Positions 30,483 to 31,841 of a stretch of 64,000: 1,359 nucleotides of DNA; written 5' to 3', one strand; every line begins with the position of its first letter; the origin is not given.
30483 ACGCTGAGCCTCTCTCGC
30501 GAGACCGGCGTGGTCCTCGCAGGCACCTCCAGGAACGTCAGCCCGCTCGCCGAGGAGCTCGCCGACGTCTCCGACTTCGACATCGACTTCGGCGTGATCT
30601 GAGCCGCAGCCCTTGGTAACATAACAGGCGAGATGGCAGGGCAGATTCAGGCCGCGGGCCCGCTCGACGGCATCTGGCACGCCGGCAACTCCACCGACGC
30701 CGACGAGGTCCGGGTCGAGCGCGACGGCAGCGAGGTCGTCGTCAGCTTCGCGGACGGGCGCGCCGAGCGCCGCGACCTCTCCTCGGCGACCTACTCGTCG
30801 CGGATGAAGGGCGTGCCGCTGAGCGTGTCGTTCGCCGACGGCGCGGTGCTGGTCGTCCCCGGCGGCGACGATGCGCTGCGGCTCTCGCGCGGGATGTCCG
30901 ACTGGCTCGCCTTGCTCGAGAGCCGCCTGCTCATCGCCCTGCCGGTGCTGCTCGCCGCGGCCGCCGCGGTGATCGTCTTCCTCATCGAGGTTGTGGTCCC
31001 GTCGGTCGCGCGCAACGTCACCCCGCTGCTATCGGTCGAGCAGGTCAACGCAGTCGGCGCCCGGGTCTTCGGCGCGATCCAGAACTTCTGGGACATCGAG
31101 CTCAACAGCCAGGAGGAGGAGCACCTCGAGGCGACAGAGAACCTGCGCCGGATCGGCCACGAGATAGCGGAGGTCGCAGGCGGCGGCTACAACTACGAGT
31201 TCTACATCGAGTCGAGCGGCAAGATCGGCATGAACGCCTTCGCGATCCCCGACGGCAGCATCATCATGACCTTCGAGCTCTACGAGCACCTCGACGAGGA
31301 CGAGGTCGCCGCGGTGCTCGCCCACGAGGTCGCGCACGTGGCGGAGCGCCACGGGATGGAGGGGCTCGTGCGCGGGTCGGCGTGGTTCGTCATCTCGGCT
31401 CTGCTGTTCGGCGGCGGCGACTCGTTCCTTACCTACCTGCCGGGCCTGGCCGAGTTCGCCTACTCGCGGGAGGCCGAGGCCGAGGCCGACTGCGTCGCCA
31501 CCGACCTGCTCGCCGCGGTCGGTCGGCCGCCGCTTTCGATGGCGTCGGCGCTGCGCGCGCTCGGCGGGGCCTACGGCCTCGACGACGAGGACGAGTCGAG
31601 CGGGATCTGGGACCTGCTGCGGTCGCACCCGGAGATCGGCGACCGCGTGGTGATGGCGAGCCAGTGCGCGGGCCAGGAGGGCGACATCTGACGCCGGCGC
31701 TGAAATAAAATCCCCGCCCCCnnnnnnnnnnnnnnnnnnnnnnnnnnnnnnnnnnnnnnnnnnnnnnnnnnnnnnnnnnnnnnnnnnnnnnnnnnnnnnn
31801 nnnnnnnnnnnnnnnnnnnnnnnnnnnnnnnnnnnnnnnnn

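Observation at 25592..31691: Three tandem DUF898/YjgN membrane-protein paralogues followed by an M48 metallopeptidase: candidate membrane module of unknown function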

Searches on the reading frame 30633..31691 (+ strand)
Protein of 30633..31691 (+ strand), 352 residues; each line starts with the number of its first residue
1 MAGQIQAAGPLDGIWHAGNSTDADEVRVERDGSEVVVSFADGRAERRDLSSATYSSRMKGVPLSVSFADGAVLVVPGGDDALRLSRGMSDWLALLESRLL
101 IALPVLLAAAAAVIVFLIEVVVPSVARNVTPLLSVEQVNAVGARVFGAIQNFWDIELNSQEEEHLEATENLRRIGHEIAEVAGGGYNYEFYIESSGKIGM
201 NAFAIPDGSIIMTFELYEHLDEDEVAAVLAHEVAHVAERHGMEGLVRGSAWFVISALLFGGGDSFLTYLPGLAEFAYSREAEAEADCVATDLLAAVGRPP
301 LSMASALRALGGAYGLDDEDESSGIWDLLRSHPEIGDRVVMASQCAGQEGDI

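Call 3: search_protein_families(library=pfam, proteins=[window:30633-31691:+], max_evalue=0.01)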
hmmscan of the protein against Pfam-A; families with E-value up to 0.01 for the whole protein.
window:30633-31691:+ (352 aa): 2 families
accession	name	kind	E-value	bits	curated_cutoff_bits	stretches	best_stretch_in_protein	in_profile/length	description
PF01435.24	Peptidase_M48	-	6.5e-20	72.2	20.3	1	168-340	4-180/186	Peptidase family M48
PF23368.1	DUF7092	-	4e-06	27.7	24.5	1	11-80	2-69/77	Domain of unknown function (DUF7092)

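Call 10: find_homologous_proteins(query=window:30633-31691:+)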
Query window:30633-31691:+ (352 aa): 31 proteins with E <= 0.001 among 8000 candidates.
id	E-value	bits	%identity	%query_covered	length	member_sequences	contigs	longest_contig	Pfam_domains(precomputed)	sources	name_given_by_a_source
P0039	3.4e-216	735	96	100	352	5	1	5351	PF01435.25,PF23368.2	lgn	-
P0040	6.3e-17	80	29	83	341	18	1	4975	PF01435.25,PF23368.2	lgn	-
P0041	9.2e-17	79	38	51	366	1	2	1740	PF01435.25,PF23368.2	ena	-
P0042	6.1e-13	67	31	51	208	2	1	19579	PF01435.25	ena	-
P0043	6.3e-12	64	30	63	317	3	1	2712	PF01435.25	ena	-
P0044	7.8e-11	60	28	70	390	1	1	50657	PF01435.25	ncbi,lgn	-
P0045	1.5e-10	59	28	70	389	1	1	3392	PF01435.25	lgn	-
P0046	7.6e-10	57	36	45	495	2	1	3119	PF01435.25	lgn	-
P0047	1.7e-7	49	38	26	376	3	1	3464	PF01435.25,PF23368.2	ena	-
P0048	2.5e-7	48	30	51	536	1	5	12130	PF01435.25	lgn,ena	-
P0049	3.8e-7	48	35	40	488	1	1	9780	PF01435.25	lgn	-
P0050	5.6e-7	47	32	47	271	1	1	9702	PF01435.25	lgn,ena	-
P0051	8.0e-7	47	27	51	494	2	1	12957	PF01435.25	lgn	-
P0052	9.8e-7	46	29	43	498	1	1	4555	PF14559.13,PF01435.25,PF00515.35,PF13424.13,PF13432.13,PF13428.13,PF13181.13,PF07719.24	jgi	-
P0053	1.6e-6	46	29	57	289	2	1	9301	PF01435.25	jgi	jgi:predicted Zn-dependent protease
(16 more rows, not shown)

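Call 22: search_protein_families(library=pfam, alignment_id=A2, max_evalue=0.001)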
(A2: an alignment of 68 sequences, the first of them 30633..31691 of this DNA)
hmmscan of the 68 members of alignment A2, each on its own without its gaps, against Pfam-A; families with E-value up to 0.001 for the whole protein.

A. member 1, window:30633-31691:+ (352 aa): 2 families
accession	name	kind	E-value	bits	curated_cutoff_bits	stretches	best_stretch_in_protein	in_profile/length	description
PF01435.24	Peptidase_M48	-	6.5e-20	72.2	20.3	1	168-340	4-180/186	Peptidase family M48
PF23368.1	DUF7092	-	4e-06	27.7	24.5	1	11-80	2-69/77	Domain of unknown function (DUF7092)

B. families by the number of members that match (of 68 scanned): 3 families
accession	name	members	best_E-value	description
PF01435.24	Peptidase_M48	68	1.9e-32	Peptidase family M48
PF23368.1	DUF7092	60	2e-24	Domain of unknown function (DUF7092)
PF13699.11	eCIS_core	1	0.00068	eCIS core domain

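Call 23: find_homologous_proteins(query=A2, max_evalue=1e-10)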
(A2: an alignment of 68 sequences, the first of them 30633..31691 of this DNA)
Query A2 (68 sequences) (352 aa, profile of the alignment): 97 proteins with E <= 1e-10 among 8000 candidates.
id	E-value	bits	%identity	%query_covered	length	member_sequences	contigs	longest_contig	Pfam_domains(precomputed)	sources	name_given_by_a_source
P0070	1.9e-119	417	26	76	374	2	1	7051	PF01435.25,PF23368.2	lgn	-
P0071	6.0e-119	415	26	76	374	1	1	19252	PF01435.25,PF23368.2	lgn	-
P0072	1.4e-118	414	21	93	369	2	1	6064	PF01435.25,PF23368.2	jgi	-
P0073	3.0e-118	413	22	93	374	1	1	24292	PF01435.25,PF23368.2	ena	-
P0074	3.5e-118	413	23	93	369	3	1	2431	PF01435.25,PF23368.2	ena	-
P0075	4.9e-118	412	24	93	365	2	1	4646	PF01435.25,PF23368.2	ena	-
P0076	4.9e-118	412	27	75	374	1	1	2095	PF01435.25,PF23368.2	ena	-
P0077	6.9e-118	412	25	75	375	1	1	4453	PF01435.25,PF23368.2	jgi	jgi:Zn-dependent protease with chaperone function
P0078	8.7e-118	411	23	86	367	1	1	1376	PF01435.25,PF23368.2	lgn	-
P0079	8.7e-118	411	23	86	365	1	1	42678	PF01435.25,PF23368.2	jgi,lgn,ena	-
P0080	3.1e-117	410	23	93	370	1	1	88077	PF01435.25,PF23368.2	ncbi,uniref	ncbi:hypothetical protein MNBD_GAMMA23-2299 [hydrothermal vent metagenome]|uniref:Uncharacterized pr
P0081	3.4e-117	410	25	86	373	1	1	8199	PF01435.25,PF23368.2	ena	-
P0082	4.5e-117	409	23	86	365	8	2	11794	PF01435.25,PF23368.2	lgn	-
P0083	5.7e-117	409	23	96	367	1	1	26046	PF01435.25,PF23368.2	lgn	-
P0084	5.8e-117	409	23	93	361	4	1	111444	PF01435.25,PF23368.2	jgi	-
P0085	7.5e-117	408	22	87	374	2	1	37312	PF01435.25,PF23368.2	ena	-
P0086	7.6e-117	408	21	93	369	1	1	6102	PF01435.25,PF23368.2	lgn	-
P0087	2.5e-116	407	25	86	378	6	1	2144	PF01435.25,PF23368.2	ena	-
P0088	2.7e-116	407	22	93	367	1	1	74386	PF01435.25,PF23368.2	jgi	-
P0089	2.9e-116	406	22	86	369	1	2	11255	PF01435.25,PF23368.2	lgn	-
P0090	3.4e-116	406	22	86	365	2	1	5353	PF01435.25,PF23368.2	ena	-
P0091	3.7e-116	406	26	76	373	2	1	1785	PF01435.25,PF23368.2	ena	-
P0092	4.3e-116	406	25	87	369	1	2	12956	PF01435.25,PF23368.2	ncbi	-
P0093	5.7e-116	405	26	79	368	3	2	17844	PF01435.25,PF23368.2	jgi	jgi:Zn-dependent protease with chaperone function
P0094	6.9e-116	405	27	75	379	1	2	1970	PF01435.25,PF23368.2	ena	-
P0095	7.9e-116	405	23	87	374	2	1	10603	PF01435.25,PF23368.2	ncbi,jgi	-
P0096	9.2e-116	405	24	80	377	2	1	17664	PF01435.25,PF23368.2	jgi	-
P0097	9.4e-116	405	26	74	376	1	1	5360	PF01435.25,PF23368.2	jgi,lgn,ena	-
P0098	1.1e-115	405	24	86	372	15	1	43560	PF01435.25,PF23368.2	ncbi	-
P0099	1.3e-115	404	24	87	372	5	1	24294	PF01435.25,PF23368.2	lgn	-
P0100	1.9e-115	404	24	87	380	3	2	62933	PF01435.25,PF23368.2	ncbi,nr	ncbi:MAG: M48 family metallopeptidase [Gammaproteobacteria bacterium]|nr:M48 family metallopeptidase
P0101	2.0e-115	404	23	93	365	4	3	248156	PF01435.25,PF23368.2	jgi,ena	-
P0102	2.7e-115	403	20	86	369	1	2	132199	PF01435.25,PF23368.2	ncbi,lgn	-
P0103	3.2e-115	403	24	87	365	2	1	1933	PF01435.25,PF23368.2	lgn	-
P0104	3.7e-115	403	27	43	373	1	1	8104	PF01435.25,PF23368.2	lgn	-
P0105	5.8e-115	402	25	86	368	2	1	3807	PF01435.25,PF23368.2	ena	-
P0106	6.2e-115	402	25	93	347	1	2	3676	PF01435.25,PF23368.2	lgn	-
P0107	1.5e-114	401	24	86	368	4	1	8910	PF01435.25,PF23368.2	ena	-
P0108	2.7e-114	400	23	84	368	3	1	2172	PF01435.25,PF23368.2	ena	-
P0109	4.2e-114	399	24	86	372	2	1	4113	PF01435.25,PF23368.2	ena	-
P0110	9.7e-114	398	25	86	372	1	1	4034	PF01435.25,PF23368.2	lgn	-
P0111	1.3e-113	398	24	87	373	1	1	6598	PF01435.25,PF23368.2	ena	-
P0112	1.3e-113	398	24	87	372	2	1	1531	PF01435.25,PF23368.2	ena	-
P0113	5.8e-113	396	25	87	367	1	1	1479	PF01435.25,PF23368.2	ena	-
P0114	8.3e-113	395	23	91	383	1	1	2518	PF01435.25,PF23368.2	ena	-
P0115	1.6e-112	394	22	95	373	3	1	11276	PF01435.25,PF23368.2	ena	-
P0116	9.6e-112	392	26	79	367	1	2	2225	PF01435.25,PF23368.2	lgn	-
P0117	1.2e-110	388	24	86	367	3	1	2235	PF01435.25,PF23368.2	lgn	-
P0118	1.3e-110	388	23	85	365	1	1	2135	PF01435.25,PF23368.2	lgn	-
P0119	4.4e-110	386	23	93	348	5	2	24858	PF01435.25,PF23368.2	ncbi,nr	ncbi:MAG: M48 family metallopeptidase [Gammaproteobacteria bacterium]|nr:M48 family metallopeptidase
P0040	2.3e-98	348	29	83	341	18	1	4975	PF01435.25,PF23368.2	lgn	-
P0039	3.1e-79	285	96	100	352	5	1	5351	PF01435.25,PF23368.2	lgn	-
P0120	1.8e-57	213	26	57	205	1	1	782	PF23368.2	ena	-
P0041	1.2e-50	191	38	51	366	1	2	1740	PF01435.25,PF23368.2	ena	-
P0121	2.8e-47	180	30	39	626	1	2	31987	PF01435.25,PF05987.19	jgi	jgi:uncharacterized membrane protein YjgN (DUF898 family)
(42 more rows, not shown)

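Call 25: find_related_loci(query=A2, collection=metagenome_contigs, flank=5000)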
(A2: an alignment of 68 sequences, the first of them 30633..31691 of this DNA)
Query A2 (352 aa) in metagenome_contigs; peptide patterns used: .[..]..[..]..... (x = any residue, [..] = any of these).
600 stretches matched a pattern (row limit reached: there are more); 573 encode a relative of the query (tblastn E <= 1e-3); the best 80 are kept; 80 distinct loci.
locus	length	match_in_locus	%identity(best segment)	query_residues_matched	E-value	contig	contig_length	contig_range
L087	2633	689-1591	33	27-338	9e-31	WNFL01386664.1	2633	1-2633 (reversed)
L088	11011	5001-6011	28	11-348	1e-27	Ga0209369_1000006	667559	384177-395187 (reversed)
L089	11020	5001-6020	29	11-351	2e-27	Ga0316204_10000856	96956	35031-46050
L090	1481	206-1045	31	55-340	9e-27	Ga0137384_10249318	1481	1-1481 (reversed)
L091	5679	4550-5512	27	15-338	2e-26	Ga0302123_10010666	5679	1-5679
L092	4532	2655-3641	28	11-339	3e-26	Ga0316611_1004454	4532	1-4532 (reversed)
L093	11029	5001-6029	30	5-339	5e-26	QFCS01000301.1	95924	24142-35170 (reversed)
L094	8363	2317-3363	27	1-348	5e-26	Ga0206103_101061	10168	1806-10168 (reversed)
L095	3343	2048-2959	30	36-339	5e-26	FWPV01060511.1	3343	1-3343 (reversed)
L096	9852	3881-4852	27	16-343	2e-25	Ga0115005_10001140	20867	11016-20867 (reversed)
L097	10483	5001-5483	38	178-345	1e-24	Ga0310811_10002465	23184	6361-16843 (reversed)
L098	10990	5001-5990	29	30-348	4e-25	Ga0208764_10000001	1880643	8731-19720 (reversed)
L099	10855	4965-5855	32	41-339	7e-25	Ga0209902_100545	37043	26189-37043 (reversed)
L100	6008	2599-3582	29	6-339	2e-24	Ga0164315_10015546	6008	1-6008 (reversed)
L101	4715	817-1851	27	11-350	7e-25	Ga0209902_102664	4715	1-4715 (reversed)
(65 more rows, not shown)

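Call 37: predict_structure(alignment_id=A3)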
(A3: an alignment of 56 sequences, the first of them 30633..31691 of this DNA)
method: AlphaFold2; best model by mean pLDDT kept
length: 352 residues; sequences in the alignment: 56
mean_pLDDT: 82.8   pTM: 0.68
mean pLDDT of the five models: 82.8, 81.1, 80.7, 79.0, 78.5
residues with pLDDT >= 90: 159; 70-90: 134; 50-70: 44; < 50: 15
segments of 3 or more residues with pLDDT < 50: 1-5, 324-329
pLDDT, mean of each block of 10 residues (from residue 1): 54 90 91 91 91 77 90 85 66 63 85 89 91 94 87 77 88 97 92 85 93 93 97 96 89 80 57 66 93 95 89 70 46 78 78 43
secondary structure, 60 per line:
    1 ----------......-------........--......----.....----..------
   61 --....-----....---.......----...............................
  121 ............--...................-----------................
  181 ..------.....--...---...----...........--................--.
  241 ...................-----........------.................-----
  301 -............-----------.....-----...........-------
elements in order: E11-16 E24-31 E34-39 E44-48 E63-66 E72-75 H79-85 H90-132 H135-153 H165-182 E189-193 E202-204 E209-213 H214-219 H222-237 H240-259 H265-272 H279-295 H302-313 H325-329 H335-345

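Call 40: fold_search(model_id=the predicted structure, library=pdb)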
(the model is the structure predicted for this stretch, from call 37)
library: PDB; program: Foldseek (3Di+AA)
matches with E <= 10: 771; with E <= 0.001: 6
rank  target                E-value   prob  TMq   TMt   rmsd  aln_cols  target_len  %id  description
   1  3c37_B                1.0e-06  1.00  0.42  0.64   5.4       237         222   21  X-ray structure of the putative Zn-dependent peptidase Q74D82 at the resolution 1.7 A. Northeast Structural Genomics C (released 2008-02-12)
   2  3c37_A                1.0e-06  1.00  0.42  0.64  10.5       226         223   23  X-ray structure of the putative Zn-dependent peptidase Q74D82 at the resolution 1.7 A. Northeast Structural Genomics C (released 2008-02-12)
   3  6ait_E                2.6e-04  1.00  0.42  0.36   5.1       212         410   24  Crystal structure of E. coli BepA (released 2018-12-26)
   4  6ait_A                2.7e-04  1.00  0.44  0.37   5.5       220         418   23  Crystal structure of E. coli BepA (released 2018-12-26)
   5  6ait_B                2.8e-04  1.00  0.43  0.37   5.7       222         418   24  Crystal structure of E. coli BepA (released 2018-12-26)
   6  6ait_C                6.8e-04  1.00  0.41  0.35   6.0       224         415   22  Crystal structure of E. coli BepA (released 2018-12-26)
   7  6sar                  1.1e-03  1.00  0.41  0.37   4.3       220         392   21  E coli BepA/YfgC (released 2020-08-26)
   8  6ait_D                1.5e-03  1.00  0.42  0.37   5.9       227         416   22  Crystal structure of E. coli BepA (released 2018-12-26)
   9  2ypt_E                5.9e-03  1.00  0.33  0.29   7.2       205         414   21  Crystal structure of the human nuclear membrane zinc metalloprotease ZMPSTE24 mutant (E336A) in complex with a synthet (released 2012-12-05)
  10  6ait_F                1.1e-02  1.00  0.41  0.36   5.5       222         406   22  Crystal structure of E. coli BepA (released 2018-12-26)
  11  4qhi_A                4.2e-02  0.96  0.16  0.46  11.2       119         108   18  Crystal structure of Methanocaldococcus jannaschii selecase mutant R36W (released 2014-07-16)
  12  2p0d                  5.7e-02  1.00  0.19  0.54   4.3        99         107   17  ArhGAP9 PH domain in complex with Ins(1,4,5)P3 (released 2007-03-27)
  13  2p0h                  5.7e-02  1.00  0.17  0.43   4.9        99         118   16  ArhGAP9 PH domain in complex with Ins(1,3,4)P3 (released 2007-03-27)
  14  5c79_B                5.9e-02  1.00  0.20  0.57   4.3        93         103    6  PH domain of ASAP1 in complex with diC4-PtdIns(4,5)P2 (released 2015-10-07)
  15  5c79_A                5.9e-02  1.00  0.18  0.50   4.7        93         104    8  PH domain of ASAP1 in complex with diC4-PtdIns(4,5)P2 (released 2015-10-07)
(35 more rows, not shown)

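Call 42: search_protein_families(library=ncbifam, proteins=[window:30633-31691:+], max_evalue=0.01)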
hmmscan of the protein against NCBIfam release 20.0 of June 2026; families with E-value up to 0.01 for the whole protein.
window:30633-31691:+ (352 aa): 9 families
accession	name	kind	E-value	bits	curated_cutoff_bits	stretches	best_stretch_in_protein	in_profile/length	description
NF052400.1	M48_BAM_BepA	equivalog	5.9e-09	35.2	570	1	186-240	89-142/483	beta-barrel assembly-enhancing protease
NF052399.1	M48_lipo_LoiP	exception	1.1e-07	31.5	365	1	171-338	71-236/247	metalloprotease LoiP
NF002775.0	PRK02870.1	equivalog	2.2e-06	27.2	285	1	161-238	108-186/338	zinc metalloprotease HtpX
NF003965.0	PRK05457.1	equivalog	5.6e-06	25.9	245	1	212-238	121-147/285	protease HtpX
NF002669.0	PRK02391.1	equivalog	7.4e-05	22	341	1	209-240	118-149/298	zinc metalloprotease HtpX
NF002363.0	PRK01345.1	equivalog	7.6e-05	22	422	1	201-242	96-141/318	zinc metalloprotease HtpX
NF002826.0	PRK03001.1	equivalog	0.00017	20.9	369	1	207-243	107-143/285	zinc metalloprotease HtpX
NF003425.0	PRK04897.1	equivalog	0.00022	20.6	355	1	161-237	72-149/298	zinc metalloprotease HtpX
NF002839.0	PRK03072.1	equivalog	0.0039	16.3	412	0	200-257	100-161/291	zinc metalloprotease HtpX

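Call 43: search_protein_families(library=padloc, proteins=[window:30633-31691:+], max_evalue=0.01)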
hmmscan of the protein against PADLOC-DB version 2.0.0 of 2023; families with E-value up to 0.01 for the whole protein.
window:30633-31691:+ (352 aa): 0 families

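Call 51: find_encoding_contigs(protein=P0121, flank=5000, max_places=2)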
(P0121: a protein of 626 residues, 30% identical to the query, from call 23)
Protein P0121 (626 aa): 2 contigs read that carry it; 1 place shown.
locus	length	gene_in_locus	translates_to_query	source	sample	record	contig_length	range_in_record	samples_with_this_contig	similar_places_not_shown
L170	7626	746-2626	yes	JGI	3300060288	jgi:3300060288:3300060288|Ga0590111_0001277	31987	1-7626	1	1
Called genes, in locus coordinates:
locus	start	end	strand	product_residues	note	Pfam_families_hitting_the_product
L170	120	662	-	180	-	-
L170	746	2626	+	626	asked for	PF05987:DUF898, PF01435:Peptidase_M48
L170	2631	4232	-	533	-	PF05448:AXE1 (faint), PF02129:Peptidase_S15, PF12146:Hydrolase_4 (weak), PF00326:Peptidase_S9, PF08840:BAAT_C (faint), PF00326:Peptidase_S9 (weak), PF01738:DLH (weak)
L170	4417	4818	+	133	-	PF05239:PRC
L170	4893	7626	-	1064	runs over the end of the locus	PF02811:PHP, PF07733:DNA_pol3_alpha, PF17657:DNA_pol3_finger, PF14579:HHH_6, PF01336:tRNA_anti-codon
